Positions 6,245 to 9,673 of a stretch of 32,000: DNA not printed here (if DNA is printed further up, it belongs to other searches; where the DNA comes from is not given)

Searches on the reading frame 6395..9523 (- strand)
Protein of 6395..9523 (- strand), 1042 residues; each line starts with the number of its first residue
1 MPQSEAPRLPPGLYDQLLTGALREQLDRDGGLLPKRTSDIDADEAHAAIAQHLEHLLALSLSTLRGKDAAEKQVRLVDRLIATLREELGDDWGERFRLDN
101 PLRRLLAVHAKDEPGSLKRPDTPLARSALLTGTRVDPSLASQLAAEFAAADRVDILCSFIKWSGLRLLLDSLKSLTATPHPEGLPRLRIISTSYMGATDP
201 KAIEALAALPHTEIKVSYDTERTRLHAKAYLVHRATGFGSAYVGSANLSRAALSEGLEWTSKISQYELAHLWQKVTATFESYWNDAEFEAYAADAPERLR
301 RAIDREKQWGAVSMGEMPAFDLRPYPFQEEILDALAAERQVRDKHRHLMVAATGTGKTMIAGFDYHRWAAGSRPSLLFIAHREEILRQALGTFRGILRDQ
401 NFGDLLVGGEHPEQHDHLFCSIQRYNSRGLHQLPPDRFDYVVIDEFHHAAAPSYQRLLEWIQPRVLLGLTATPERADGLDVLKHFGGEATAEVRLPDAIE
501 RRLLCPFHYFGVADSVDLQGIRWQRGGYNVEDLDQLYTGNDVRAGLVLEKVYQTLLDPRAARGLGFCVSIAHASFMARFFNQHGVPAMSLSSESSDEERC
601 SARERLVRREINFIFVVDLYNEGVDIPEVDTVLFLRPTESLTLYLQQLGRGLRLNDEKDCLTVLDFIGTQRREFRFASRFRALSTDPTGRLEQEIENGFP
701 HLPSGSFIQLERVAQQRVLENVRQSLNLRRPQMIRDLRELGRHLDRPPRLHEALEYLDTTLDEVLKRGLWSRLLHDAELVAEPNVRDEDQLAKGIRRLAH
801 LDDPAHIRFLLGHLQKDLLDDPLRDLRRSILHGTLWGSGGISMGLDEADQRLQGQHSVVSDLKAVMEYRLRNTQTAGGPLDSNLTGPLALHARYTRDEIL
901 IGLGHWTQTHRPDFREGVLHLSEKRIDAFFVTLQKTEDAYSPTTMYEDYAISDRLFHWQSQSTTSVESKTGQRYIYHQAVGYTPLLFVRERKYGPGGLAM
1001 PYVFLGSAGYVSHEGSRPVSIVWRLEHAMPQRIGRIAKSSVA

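Call 99: search_protein_families(library=pfam, proteins=[window:6395-9523:-], max_evalue=0.001)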
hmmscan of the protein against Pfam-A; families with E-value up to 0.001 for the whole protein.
window:6395-9523:- (1042 aa): 6 families
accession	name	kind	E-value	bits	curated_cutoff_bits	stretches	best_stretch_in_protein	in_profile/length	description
PF04851.21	ResIII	-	4e-32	111.8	22.5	1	323-475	3-164/164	Type III restriction enzyme, res subunit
PF11907.13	DUF3427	-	2.4e-22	80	27.7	1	883-1033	122-275/280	Domain of unknown function (DUF3427)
PF00271.37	Helicase_C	-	1e-10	42.3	23.5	1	556-654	11-109/110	Helicase conserved C-terminal domain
PF00270.35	DEAD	-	2.8e-07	30.9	26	1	326-474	2-161/167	DEAD/DEAH box helicase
PF13091.12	PLDc_2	-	4.5e-06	27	27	1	188-283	40-132/132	PLD-like domain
PF09565.16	RE_NgoFVII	-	3.1e-05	23.8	23.8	1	212-264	80-133/162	NgoFVII restriction endonuclease N-terminal PLD domain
